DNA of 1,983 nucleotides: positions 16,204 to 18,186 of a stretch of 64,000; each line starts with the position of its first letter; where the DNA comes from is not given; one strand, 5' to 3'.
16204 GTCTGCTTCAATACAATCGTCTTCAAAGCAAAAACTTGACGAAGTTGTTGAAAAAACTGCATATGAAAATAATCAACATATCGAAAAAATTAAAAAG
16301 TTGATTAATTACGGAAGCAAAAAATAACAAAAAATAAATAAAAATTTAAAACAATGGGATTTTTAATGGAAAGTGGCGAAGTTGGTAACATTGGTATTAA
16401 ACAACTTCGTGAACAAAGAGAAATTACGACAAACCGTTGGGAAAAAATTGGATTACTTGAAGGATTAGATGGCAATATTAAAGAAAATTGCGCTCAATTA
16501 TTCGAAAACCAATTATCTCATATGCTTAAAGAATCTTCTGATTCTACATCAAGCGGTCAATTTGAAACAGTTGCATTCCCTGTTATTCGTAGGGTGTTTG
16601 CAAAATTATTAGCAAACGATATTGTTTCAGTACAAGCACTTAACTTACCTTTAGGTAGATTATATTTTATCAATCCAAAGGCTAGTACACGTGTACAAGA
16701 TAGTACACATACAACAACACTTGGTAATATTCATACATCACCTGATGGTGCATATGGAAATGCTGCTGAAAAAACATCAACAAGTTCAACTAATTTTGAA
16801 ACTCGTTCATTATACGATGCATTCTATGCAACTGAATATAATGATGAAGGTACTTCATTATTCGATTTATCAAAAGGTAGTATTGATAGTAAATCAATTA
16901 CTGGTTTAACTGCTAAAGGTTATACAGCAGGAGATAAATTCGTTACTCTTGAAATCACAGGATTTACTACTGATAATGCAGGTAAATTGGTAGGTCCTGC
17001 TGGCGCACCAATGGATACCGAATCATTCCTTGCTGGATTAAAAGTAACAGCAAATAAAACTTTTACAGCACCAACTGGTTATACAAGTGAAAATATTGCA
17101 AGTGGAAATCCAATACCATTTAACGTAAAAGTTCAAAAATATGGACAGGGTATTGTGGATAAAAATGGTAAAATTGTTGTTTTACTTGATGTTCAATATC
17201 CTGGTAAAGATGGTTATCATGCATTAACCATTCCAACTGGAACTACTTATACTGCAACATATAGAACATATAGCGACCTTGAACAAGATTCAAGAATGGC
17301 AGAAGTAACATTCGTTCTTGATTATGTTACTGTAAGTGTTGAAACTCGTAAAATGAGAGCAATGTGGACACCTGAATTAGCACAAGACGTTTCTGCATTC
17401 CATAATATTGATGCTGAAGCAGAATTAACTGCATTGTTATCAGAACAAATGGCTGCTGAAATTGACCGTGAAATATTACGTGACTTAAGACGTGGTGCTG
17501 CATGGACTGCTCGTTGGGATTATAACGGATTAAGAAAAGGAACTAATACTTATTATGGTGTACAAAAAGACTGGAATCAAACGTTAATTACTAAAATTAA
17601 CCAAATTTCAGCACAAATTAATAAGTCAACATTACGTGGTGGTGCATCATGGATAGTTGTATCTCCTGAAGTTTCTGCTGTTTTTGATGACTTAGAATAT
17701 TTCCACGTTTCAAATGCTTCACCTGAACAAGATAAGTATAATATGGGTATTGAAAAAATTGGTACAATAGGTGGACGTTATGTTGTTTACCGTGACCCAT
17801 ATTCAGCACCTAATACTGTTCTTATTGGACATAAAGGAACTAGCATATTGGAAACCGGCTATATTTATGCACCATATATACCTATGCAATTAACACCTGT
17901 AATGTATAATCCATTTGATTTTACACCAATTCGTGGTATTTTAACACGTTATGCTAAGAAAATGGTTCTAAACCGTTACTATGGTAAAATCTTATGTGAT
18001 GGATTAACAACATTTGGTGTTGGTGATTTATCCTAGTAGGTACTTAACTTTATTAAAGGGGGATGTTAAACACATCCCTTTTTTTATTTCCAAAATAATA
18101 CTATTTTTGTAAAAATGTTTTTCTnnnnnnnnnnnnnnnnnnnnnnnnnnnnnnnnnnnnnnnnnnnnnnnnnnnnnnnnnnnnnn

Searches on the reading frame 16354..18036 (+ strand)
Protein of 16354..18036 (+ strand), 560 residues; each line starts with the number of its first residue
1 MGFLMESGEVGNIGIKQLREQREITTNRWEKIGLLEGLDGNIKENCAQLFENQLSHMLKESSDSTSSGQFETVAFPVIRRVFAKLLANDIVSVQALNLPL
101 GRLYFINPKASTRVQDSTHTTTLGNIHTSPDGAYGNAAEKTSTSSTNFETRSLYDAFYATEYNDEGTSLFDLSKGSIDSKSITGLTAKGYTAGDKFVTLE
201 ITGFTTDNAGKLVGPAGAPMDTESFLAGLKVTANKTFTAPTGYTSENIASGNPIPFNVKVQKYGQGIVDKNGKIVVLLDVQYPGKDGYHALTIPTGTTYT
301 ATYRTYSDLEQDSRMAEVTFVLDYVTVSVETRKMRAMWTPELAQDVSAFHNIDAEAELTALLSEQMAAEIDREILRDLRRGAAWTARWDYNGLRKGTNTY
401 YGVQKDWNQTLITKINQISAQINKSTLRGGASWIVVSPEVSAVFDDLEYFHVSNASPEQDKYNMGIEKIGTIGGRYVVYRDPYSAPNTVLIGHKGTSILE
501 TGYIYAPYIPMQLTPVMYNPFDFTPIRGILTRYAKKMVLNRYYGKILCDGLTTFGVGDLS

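Call 4: search_protein_families(library=pfam, proteins=[window:16354-18036:+], max_evalue=0.1)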
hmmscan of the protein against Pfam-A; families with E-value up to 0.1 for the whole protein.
window:16354-18036:+ (560 aa): 1 family
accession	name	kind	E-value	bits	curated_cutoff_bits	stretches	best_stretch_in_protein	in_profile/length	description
PF07068.17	Gp23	-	2.9e-70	238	24.4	1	68-545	2-356/376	Major capsid protein Gp23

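Call 5: search_protein_families(library=phrogs, proteins=[window:16354-18036:+], max_evalue=0.1)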
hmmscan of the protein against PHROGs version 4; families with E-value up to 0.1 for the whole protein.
window:16354-18036:+ (560 aa): 4 families
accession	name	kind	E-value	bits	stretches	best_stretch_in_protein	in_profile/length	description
phrog_138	-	head and packaging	8e-65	220.6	2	248-536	130-406/444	major head protein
phrog_1014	-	unknown function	6.1e-12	45.9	1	312-505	316-511/567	-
phrog_20655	-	head and packaging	1.2e-11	44.9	2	297-479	266-451/534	major head protein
phrog_14392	-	unknown function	0.056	14.3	0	358-379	21-42/47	-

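Call 8: search_dna_similar(query=window:16354-18036:+, collection=phages, mode=protein, max_evalue=0.00001, max_rows=15)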
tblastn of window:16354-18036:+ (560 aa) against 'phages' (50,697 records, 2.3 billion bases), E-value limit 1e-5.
Records with a match: 2585; places in all: 2594; records where one place covers at least 80% of the query: 6.
Best place of each record, by identity: <60% 2585.
By first word of the organism name: Escherichia 671; Synechococcus 383; Klebsiella 331; Salmonella 203; Vibrio 136; Shigella 89; Aeromonas 86; Acinetobacter 71; Cyanophage 61; Enterobacter 58; and 61 more.
By host as written in the record: - 459; Escherichia coli 282; Klebsiella pneumoniae 115; Synechococcus 107; Escherichia coli O157:H7 39; Synechococcus sp. 38; Salmonella enterica 29; Synechococcus sp. WH7803 28; and 575 more.
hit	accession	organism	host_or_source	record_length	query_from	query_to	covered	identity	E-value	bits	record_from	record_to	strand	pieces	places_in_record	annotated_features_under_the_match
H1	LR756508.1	uncultured phage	metagenomic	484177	3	549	98%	31.8%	2e-74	263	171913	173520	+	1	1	record has no annotation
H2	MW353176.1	Flavobacterium phage vB_FspM_immuto_3-5A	Flavobacterium sp. LMO8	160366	16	553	96%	31.0%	8e-73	258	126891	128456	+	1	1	major capsid protein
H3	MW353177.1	Flavobacterium phage vB_FspM_immuto_13-6C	Flavobacterium sp. LMO8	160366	16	553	96%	31.0%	8e-73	258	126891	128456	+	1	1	major capsid protein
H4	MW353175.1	Flavobacterium phage vB_FspM_immuto_2-6A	Flavobacterium sp. LMO8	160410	16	553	96%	31.0%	8e-73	258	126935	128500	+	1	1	major capsid protein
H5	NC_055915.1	Flavobacterium phage vB_FspM_immuto_2-6A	Flavobacterium sp. LMO8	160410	16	553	96%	31.0%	8e-73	258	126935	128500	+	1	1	major capsid protein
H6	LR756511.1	uncultured phage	metagenomic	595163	16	546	95%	29.4%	7e-58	215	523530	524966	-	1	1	record has no annotation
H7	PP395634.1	Microcystis phage Mel-JY01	Microcystis elabens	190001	16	551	57%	41.8%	7e-59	292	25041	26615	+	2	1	capsid protein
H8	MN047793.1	Xanthomonas phage Xoo-sp13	Xanthomonas oryzae pv. oryzae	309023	17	535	71%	30.0%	1e-21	162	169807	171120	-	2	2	major capsid protein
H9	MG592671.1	Vibrio phage 2.275.O._10N.286.54.E11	Vibrio cyclitrophicus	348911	11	533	59%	33.5%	4e-23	167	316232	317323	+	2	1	capsid protein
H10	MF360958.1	Salicola phage SCTP-2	Salicola sp. PV4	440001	12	534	54%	35.9%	5e-24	177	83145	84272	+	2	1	95: major capsid protein | 94: hypothetical protein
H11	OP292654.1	Xanthomonas phage XbC2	Xanthomonas vesicatoria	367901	13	533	54%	33.5%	3e-22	169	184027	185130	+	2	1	hypothetical protein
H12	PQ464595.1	Erwinia phage Kaldavass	Erwinia aphidicola W09_2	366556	13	533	54%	33.2%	1e-21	167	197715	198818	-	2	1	major head protein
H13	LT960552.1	Yersinia phage fHe-Yen9-03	-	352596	16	533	53%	33.3%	4e-22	168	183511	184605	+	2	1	g253: Phage major capsid protein of Caudovirales | ribosome_binding_site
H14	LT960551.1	Yersinia phage fHe-Yen9-04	-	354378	16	533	53%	33.3%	4e-22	168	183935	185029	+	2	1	g250: Phage major capsid protein of Caudovirales | ribosome_binding_site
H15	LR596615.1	Yersinia phage fHe-Yen9-04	-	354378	16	533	53%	33.3%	4e-22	168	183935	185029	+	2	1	g250: Phage major capsid protein of Caudovirales | ribosome_binding_site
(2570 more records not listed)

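Call 37: get_annotated_region(hit=H2, flank=15000)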
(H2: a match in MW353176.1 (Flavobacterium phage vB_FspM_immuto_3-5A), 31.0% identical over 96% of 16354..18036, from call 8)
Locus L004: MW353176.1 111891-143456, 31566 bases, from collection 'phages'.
description: Flavobacterium phage vB_FspM_immuto_3-5A, complete genome.
organism: Flavobacterium phage vB_FspM_immuto_3-5A (NCBI taxid 2801478)
taxonomy: Viruses; Duplodnaviria; Heunggongvirae; Uroviricota; Caudoviricetes; Immutovirus
host: Flavobacterium sp. LMO8; source: Baltic Sea mesocosm; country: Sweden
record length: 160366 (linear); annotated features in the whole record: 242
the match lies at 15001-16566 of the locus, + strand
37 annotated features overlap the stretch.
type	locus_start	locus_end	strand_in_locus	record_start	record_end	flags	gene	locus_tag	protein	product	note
CDS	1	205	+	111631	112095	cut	-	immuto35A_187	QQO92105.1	hypothetical protein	-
CDS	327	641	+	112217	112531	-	-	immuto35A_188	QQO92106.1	tRNA(Ile2) C34 agmatinyltransferase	tRNA(Ile2) C34 agmatinyltransferase, TiaS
CDS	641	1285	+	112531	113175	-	-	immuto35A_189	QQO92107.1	phosphoribosylaminoimidazole synthetase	-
CDS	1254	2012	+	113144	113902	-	-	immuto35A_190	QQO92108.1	hypothetical protein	-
CDS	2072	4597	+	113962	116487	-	-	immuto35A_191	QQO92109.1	hypothetical protein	-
CDS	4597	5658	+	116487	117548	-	-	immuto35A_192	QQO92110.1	hypothetical protein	-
CDS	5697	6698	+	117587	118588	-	-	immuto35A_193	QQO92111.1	cob(I)alamin adenosyltransferase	Cob(I)alamin adenosyltransferase, PduO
CDS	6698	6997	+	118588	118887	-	-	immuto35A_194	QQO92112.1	hypothetical protein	-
CDS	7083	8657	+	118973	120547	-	-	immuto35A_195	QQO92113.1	terminase large subunit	-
CDS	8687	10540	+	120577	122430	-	-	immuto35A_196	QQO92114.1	capsid assembly protein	Bacteriophage T4-like capsid assembly protein (Gp20)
CDS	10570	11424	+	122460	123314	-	-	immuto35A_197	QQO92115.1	hypothetical protein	-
CDS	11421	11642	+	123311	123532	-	-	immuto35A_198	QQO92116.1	hypothetical protein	-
CDS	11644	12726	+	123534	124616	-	-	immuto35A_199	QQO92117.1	hypothetical protein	-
CDS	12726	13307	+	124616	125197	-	-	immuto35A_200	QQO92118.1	prohead core protein serine protease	-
CDS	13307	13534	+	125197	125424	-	-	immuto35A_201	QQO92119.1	hypothetical protein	-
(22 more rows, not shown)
